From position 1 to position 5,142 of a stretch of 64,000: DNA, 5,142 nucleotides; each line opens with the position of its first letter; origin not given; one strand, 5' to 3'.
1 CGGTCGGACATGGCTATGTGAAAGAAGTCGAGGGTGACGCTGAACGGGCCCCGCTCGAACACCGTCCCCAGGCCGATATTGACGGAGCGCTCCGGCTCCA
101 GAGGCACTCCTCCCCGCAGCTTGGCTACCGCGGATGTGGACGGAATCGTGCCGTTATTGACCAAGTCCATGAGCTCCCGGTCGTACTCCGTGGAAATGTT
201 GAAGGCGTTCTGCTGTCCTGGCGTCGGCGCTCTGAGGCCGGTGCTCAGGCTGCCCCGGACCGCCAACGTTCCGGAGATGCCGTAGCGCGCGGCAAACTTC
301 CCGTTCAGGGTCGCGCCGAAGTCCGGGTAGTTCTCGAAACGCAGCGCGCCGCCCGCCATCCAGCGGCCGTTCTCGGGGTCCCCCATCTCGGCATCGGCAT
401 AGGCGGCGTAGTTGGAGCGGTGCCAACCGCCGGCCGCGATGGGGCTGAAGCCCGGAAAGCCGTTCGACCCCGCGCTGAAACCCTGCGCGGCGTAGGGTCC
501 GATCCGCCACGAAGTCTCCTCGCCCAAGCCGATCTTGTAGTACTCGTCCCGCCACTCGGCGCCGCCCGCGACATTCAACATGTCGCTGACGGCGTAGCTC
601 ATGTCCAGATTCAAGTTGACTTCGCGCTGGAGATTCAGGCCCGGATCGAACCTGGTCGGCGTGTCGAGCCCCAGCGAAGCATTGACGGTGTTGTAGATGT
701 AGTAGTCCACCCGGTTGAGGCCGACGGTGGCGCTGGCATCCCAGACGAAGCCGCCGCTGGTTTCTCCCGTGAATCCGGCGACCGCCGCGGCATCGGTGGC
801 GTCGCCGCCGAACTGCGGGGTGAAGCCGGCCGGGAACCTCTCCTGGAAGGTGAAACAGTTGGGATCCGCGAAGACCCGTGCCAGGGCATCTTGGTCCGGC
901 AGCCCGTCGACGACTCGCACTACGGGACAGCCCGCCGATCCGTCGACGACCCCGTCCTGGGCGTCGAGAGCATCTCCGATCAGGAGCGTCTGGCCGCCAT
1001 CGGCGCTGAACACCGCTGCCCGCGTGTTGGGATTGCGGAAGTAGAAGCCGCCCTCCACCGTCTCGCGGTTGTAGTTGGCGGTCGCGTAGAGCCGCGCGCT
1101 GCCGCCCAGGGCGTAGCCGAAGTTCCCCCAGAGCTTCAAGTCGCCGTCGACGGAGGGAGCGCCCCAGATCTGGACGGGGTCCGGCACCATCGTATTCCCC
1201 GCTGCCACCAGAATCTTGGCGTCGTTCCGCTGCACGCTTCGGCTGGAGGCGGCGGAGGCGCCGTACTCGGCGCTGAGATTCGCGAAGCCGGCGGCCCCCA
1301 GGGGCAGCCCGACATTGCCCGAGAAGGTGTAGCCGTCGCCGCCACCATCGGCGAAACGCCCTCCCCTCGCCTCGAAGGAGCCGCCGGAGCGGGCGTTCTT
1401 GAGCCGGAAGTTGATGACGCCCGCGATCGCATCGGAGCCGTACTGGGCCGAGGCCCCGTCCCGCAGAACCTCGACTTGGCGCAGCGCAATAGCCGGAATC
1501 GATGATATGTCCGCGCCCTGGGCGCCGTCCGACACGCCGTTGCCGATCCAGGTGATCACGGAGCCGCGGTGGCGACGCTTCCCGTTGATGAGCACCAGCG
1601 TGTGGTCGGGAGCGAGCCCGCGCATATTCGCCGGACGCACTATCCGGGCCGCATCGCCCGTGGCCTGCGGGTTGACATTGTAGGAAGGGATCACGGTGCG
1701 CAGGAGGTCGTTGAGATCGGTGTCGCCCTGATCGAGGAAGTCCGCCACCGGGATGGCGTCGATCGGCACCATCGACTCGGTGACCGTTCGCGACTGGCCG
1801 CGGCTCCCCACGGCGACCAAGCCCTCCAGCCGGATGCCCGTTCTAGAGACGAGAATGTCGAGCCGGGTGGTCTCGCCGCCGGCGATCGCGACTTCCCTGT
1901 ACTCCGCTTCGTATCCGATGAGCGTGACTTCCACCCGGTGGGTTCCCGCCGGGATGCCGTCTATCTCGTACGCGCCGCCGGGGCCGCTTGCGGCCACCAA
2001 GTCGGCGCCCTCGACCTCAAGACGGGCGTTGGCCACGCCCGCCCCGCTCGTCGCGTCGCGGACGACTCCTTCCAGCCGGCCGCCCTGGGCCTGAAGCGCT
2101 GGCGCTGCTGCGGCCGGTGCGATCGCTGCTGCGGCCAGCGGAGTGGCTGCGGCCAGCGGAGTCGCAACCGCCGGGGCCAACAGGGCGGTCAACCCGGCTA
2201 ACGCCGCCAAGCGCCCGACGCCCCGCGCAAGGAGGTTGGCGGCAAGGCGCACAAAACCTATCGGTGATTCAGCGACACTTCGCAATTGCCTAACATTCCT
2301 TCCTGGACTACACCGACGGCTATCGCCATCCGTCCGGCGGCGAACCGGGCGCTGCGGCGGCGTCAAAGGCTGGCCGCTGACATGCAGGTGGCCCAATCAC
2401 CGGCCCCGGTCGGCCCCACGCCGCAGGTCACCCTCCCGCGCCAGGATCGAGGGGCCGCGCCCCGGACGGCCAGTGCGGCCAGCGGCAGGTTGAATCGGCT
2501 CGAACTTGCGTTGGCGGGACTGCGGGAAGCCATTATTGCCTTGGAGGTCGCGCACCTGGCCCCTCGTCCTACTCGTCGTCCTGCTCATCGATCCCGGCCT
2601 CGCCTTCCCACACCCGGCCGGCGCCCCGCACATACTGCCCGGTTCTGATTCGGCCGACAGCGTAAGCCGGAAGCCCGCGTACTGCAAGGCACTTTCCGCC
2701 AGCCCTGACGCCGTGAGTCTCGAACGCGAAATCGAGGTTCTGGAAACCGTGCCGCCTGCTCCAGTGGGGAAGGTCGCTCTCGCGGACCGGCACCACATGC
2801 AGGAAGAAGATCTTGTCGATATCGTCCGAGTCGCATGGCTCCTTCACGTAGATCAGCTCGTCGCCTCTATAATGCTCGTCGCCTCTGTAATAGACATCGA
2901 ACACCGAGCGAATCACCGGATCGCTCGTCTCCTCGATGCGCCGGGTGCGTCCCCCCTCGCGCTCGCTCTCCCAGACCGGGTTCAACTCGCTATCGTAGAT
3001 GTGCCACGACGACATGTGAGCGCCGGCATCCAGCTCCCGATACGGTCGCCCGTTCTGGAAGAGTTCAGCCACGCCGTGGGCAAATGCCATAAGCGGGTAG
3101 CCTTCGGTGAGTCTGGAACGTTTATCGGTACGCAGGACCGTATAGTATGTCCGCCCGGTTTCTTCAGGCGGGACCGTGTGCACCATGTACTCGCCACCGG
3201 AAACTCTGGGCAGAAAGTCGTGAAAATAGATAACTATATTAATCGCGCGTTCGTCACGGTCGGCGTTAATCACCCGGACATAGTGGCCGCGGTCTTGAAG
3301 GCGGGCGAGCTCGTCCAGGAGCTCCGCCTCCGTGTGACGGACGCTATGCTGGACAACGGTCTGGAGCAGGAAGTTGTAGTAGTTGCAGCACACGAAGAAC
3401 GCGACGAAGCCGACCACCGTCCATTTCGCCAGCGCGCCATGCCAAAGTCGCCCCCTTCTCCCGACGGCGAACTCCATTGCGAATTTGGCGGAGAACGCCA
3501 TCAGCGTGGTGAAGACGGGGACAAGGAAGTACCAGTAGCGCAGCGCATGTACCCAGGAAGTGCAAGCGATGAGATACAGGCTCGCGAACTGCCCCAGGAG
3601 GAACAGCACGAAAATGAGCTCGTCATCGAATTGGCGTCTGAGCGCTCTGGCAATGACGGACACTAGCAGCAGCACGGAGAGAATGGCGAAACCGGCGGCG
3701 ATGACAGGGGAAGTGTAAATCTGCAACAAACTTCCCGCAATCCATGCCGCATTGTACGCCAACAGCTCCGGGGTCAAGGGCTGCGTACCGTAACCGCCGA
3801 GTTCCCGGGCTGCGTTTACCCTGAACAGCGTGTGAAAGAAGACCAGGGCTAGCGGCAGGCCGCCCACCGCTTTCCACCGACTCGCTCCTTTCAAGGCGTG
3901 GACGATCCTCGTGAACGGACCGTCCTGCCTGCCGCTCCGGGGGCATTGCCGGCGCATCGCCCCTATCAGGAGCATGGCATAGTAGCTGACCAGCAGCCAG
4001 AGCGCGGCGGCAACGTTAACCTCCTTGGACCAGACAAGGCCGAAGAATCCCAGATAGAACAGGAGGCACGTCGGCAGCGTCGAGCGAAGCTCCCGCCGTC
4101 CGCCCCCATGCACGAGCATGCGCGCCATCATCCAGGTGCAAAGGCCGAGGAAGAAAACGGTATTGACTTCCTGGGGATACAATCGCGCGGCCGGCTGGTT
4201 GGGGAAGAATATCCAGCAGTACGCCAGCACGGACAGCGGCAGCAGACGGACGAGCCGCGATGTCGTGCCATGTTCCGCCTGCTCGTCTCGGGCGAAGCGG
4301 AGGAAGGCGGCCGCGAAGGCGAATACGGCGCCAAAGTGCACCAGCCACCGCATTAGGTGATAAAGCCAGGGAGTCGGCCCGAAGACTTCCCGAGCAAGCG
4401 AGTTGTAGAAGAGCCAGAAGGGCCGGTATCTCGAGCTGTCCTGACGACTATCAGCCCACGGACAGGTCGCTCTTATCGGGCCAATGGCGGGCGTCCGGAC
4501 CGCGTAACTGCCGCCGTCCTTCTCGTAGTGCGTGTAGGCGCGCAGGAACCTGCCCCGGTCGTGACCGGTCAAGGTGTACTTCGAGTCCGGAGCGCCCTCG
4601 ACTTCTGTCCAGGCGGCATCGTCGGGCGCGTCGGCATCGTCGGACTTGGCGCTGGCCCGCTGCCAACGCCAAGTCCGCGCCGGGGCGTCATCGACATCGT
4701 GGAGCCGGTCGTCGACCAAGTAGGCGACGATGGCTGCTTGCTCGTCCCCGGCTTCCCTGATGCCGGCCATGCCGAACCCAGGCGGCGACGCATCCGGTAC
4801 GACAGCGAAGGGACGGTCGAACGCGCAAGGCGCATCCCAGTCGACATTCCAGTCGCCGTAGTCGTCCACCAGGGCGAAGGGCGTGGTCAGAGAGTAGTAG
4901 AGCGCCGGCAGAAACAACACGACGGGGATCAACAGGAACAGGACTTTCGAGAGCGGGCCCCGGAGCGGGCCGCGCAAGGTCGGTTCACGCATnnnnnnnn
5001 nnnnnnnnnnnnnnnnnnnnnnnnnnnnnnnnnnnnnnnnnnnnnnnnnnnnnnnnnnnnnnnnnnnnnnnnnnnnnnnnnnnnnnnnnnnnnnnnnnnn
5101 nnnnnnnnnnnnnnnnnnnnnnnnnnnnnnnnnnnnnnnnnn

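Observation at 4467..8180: Second shared module (W-x-W-[EQ]-R-G ... LRAY-x-Y) shuffled between unrelated membrane scaffolds (Wzy-like, GT-C, 807-aa protein)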

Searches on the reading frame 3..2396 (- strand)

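Call 20: search_protein_families(library=pfam, proteins=[window:3-2396:-], max_evalue=0.001)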
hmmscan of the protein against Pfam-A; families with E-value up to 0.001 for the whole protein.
window:3-2396:- (798 aa): 4 families
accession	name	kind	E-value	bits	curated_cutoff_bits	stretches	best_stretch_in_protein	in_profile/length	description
PF07715.20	Plug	-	1.8e-17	64.2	23.9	1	207-327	4-107/107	TonB-dependent Receptor Plug Domain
PF00593.30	TonB_dep_Rec_b-barrel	-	5.4e-16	59.9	27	1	526-797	52-298/436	TonB dependent receptor-like, beta-barrel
PF13620.12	CarboxypepD_reg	-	1.2e-12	48.5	32.3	1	108-181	2-79/82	Carboxypeptidase regulatory-like domain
PF13715.12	CarbopepD_reg_2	-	5.6e-10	39.6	32.2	1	109-193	2-86/88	CarboxypepD_reg-like domain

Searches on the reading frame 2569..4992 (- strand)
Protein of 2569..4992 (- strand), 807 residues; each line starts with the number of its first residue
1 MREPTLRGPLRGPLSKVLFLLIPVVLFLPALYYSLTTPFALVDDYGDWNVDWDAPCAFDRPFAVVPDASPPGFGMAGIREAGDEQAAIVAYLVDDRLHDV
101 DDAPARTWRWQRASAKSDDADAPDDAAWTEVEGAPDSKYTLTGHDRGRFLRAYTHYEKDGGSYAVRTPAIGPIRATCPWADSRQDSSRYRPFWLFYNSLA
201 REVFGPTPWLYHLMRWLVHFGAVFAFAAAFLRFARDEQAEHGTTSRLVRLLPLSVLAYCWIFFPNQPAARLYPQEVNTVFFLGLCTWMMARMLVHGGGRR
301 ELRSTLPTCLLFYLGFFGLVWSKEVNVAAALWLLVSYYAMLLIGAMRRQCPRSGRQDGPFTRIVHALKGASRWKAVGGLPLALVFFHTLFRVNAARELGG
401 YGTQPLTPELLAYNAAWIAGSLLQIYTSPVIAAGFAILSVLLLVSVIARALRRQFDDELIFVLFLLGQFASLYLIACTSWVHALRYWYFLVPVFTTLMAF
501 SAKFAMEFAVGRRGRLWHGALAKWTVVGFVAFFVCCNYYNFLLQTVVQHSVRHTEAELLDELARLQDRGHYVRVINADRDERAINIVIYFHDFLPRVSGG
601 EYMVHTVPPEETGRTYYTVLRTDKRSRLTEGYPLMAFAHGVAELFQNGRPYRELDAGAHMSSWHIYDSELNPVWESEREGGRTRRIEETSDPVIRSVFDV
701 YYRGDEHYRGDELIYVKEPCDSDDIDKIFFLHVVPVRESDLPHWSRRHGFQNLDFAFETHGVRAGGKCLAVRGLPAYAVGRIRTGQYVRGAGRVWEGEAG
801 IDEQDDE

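Call 10: search_protein_families(library=pfam, proteins=[window:2569-4992:-], max_evalue=1)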
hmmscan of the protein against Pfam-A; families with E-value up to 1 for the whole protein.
window:2569-4992:- (807 aa): 1 family
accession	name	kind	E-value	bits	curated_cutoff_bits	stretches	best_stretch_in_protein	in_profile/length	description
PF01148.25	CTP_transf_1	-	0.032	14.5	24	1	414-551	58-197/264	Cytidylyltransferase family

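Call 38: find_homologous_proteins(query=window:2569-4992:-, max_evalue=0.001)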
Query window:2569-4992:- (807 aa): 204 proteins with E <= 0.001 among 8000 candidates; the best 120 are listed.
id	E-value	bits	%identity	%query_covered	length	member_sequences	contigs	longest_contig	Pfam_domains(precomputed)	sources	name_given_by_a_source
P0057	0.0e+0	1874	99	100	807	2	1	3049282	-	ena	-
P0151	1.3e-227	776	57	76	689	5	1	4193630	-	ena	-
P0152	6.6e-218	744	50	76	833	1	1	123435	-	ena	-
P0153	4.8e-214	731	53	76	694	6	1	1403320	-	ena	-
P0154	7.4e-203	694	48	76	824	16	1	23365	-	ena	-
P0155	6.4e-201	688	46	78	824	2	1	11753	-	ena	-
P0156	1.1e-195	670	50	77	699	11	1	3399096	-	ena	-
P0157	2.3e-190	653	49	76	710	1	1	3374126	-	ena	-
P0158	1.5e-189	650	50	76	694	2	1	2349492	-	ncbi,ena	-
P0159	5.8e-189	648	48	77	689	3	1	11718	-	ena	-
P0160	1.2e-186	640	48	76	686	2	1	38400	-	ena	-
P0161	1.5e-186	640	48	77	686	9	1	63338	-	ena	-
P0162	3.4e-186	639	48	76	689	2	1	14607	-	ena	-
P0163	9.2e-186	638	48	76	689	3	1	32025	-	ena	-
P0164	3.8e-185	635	47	78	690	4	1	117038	-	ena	-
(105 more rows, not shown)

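Call 71: search_solved_structures(query=A3, max_evalue=10)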
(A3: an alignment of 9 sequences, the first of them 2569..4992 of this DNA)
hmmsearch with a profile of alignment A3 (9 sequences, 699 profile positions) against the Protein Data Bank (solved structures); distinct sequences matched with E-value up to 10: 2.
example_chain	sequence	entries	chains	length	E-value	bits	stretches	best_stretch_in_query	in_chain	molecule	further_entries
6o8w_R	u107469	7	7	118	0.36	12.3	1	498-591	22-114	50S ribosomal protein L20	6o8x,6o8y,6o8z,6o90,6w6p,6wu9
7nhk_T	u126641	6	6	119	0.37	12.2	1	498-591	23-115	50S ribosomal protein L20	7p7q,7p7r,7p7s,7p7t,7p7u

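Call 72: search_protein_families(library=ncbifam, proteins=[window:2569-4992:-], max_evalue=0.01)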
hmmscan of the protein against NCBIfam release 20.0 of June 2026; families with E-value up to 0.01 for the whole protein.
window:2569-4992:- (807 aa): 0 families

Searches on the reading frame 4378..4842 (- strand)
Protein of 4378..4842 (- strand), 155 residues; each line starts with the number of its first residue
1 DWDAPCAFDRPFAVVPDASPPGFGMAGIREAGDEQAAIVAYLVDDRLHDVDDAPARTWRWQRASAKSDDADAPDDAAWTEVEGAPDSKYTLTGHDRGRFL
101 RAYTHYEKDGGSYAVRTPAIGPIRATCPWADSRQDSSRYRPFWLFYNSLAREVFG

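Call 15: find_homologous_proteins(query=window:4378-4842:-, max_evalue=0.01)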
Query seq(155 aa) (155 aa): 1 proteins with E <= 0.01 among 77 candidates.
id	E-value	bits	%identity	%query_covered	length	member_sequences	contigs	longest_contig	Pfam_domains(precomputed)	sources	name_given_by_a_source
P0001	9.4e-21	93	40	84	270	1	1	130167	PF04932.21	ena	-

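Call 18: find_encoding_contigs(protein=P0001, flank=10000, max_places=3)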
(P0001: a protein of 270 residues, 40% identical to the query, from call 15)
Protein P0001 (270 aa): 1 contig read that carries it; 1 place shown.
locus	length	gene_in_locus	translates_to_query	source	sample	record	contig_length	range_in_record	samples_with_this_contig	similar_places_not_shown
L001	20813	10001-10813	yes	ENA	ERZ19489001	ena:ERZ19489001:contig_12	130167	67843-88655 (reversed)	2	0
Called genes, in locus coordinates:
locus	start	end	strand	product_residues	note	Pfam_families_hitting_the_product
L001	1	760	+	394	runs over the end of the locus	PF04909:Amidohydro_2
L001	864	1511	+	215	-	PF18928:DUF5677 (faint)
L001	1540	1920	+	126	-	PF00190:Cupin_1 (weak), PF02311:AraC_binding (weak), PF07883:Cupin_2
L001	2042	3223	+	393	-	PF00226:DnaJ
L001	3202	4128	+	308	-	PF12974:Phosphonate-bd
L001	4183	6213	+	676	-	PF27532:Mb0984_helical, PF27098:Rv0959_3rd, PF13519:VWA_2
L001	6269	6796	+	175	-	PF04978:MST, PF12867:DinB_2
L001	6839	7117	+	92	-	-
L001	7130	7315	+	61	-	-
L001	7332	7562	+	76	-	-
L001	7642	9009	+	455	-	-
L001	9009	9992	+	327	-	-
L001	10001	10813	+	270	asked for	PF04932:Wzy_C (weak)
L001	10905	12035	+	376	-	PF13439:Glyco_transf_4, PF00534:Glycos_transf_1, PF13692:Glyco_trans_1_4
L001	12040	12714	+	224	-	PF05711:TylF, PF13578:Methyltransf_24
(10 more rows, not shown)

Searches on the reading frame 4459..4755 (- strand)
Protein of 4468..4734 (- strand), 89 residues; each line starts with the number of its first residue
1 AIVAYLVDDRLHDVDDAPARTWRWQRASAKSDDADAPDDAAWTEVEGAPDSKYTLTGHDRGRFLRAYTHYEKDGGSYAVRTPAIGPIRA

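Call 11: search_protein_families(library=pfam, proteins=[window:4468-4734:-], max_evalue=10)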
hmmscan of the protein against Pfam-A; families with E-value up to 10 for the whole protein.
seq(89 aa): 0 families

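Call 41: predict_structure(alignment_id=A2)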
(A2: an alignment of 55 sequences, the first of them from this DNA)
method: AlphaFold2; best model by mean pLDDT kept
length: 99 residues; sequences in the alignment: 55
mean_pLDDT: 83.7   pTM: 0.74
mean pLDDT of the five models: 83.7, 83.7, 81.5, 78.0, 77.4
residues with pLDDT >= 90: 45; 70-90: 35; 50-70: 18; < 50: 1
segments of 3 or more residues with pLDDT < 50: none
pLDDT, mean of each block of 10 residues (from residue 1): 73 70 67 93 90 92 92 88 90 81
secondary structure, 60 per line:
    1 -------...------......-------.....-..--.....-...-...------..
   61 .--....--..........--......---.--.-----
elements in order: E8-10 H17-22 E30-34 E40-44 E50-52 E59-61 E70-79 E82-87

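Call 46: find_related_loci(query=A4, collection=genome_contigs, flank=4000)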
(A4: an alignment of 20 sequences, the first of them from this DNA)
Query A4 (89 aa) in genome_contigs; peptide patterns used: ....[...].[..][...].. (x = any residue, [..] = any of these).
21 stretches matched a pattern; 21 encode a relative of the query (tblastn E <= 1e-3); 20 distinct loci.
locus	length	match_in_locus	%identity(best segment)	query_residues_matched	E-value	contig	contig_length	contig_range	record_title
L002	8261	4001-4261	56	2-88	7e-33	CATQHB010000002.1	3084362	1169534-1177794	MAG: uncultured Dehalococcoidia bacterium isolate 5e02e7df-9ff6-4248-8782-bae42c8afb25 genome assembly, contig: contig_2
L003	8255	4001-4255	61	4-87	5e-30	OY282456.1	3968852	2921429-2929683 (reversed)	MAG: uncultured Dehalococcoidia bacterium genome assembly, chromosome: 1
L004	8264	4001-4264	53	2-89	3e-29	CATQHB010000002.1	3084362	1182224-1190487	MAG: uncultured Dehalococcoidia bacterium isolate 5e02e7df-9ff6-4248-8782-bae42c8afb25 genome assembly, contig: contig_2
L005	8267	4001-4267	55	1-89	6e-29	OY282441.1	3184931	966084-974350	MAG: uncultured Dehalococcoidia bacterium genome assembly, chromosome: 1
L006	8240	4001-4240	59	2-88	8e-28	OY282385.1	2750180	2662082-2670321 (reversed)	MAG: uncultured Dehalococcoidia bacterium genome assembly, chromosome: 1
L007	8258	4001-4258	55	2-87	2e-27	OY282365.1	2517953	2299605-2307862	MAG: uncultured Dehalococcoidia bacterium isolate fd47c038-abb2-4c05-9cdb-6b11942eec52 genome assembly, chromosome: 1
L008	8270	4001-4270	52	2-89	3e-27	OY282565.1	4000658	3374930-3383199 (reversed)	MAG: uncultured Dehalococcoidia bacterium genome assembly, chromosome: 1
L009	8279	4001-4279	53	1-89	6e-27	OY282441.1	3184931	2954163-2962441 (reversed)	MAG: uncultured Dehalococcoidia bacterium genome assembly, chromosome: 1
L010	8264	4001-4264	57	2-89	7e-27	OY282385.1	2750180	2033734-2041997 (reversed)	MAG: uncultured Dehalococcoidia bacterium genome assembly, chromosome: 1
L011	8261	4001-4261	55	1-88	2e-26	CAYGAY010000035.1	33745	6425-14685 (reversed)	MAG TPA_asm: uncultured Dehalococcoidia bacterium isolate ERP110561_co1_15 genome assembly, contig: NODE_834_length_3374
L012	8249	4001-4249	53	4-86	2e-26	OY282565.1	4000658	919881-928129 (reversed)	MAG: uncultured Dehalococcoidia bacterium genome assembly, chromosome: 1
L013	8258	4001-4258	52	2-87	5e-26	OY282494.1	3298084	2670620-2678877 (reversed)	MAG: uncultured Dehalococcoidia bacterium genome assembly, chromosome: 1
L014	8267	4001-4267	51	1-87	3e-25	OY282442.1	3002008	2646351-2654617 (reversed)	MAG: uncultured Dehalococcoidia bacterium genome assembly, chromosome: 1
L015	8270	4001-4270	51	2-87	7e-25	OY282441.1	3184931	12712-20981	MAG: uncultured Dehalococcoidia bacterium genome assembly, chromosome: 1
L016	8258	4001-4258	51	2-87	9e-25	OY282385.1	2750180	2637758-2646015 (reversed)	MAG: uncultured Dehalococcoidia bacterium genome assembly, chromosome: 1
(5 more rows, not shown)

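Call 84: fold_search(model_id=the predicted structure, library=pdb)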
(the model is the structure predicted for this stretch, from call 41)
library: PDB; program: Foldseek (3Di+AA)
matches with E <= 10: 746; with E <= 0.001: 0
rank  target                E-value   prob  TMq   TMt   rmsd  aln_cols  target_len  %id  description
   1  4dix_A                2.2e-02  0.99  0.36  0.19   4.3        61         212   28  Crystal structure of the Ig-PH domain of actin-binding protein SCAB1 (released 2012-02-29)
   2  4zkf                  2.4e-02  1.00  0.47  0.12   3.7        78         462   15  Crystal structure of human phosphodiesterase 12 (released 2015-06-17)
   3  4z2b                  3.4e-02  1.00  0.44  0.11   6.9        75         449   15  The structure of human PDE12 residues 161-609 in complex with GSK3036342A (released 2015-06-17)
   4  4z0v                  4.8e-02  0.99  0.43  0.11   3.5        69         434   19  The structure of human PDE12 residues 161-609 (released 2015-06-17)
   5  8y47_A                1.3e-01  0.98  0.37  0.19   3.5        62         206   26  Crystal Structure of SCAB1 in complex with CKL2 (released 2025-02-05)
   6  6zva_A                1.5e-01  0.89  0.44  0.45   4.4        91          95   10  Crystal structure of My5 (released 2021-08-04)
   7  2crm_MODEL_1_A        1.8e-01  0.63  0.36  0.32   4.9        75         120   12  Solution structure of the forth FNIII domain of human (released 2005-11-20)
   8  8ot5_D                2.3e-01  0.69  0.38  0.37   4.4        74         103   18  Crystal structure of the titin domain Fn3-85 (released 2023-08-23)
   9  6zva_B                2.8e-01  0.82  0.46  0.48   4.9        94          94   10  Crystal structure of My5 (released 2021-08-04)
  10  3uto_A                3.2e-01  0.47  0.32  0.08   4.7        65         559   12  Twitchin kinase region from C.elegans (Fn31-NL-kin-CRD-Ig26) (released 2012-08-08)
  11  5fm5_M                3.4e-01  0.51  0.35  0.30   5.0        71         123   11  Crystal structure of the myomesin:obscurin-like-1 complex (released 2016-11-23)
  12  4m6a_A                3.4e-01  0.35  0.33  0.36   6.8        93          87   14  N-Terminal beta-Strand Swapping in a Consensus Derived Alternative Scaffold Driven by Stabilizing Hydrophobic Interact (released 2014-02-26)
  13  4m6a_E                3.6e-01  0.33  0.33  0.35   6.8        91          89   14  N-Terminal beta-Strand Swapping in a Consensus Derived Alternative Scaffold Driven by Stabilizing Hydrophobic Interact (released 2014-02-26)
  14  8ot5_E                4.0e-01  0.57  0.38  0.37   4.4        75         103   17  Crystal structure of the titin domain Fn3-85 (released 2023-08-23)
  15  1fak_T                4.0e-01  0.35  0.33  0.21   5.2        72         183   18  HUMAN TISSUE FACTOR COMPLEXED WITH COAGULATION FACTOR VIIA INHIBITED WITH A BPTI-MUTANT (released 1999-12-03)
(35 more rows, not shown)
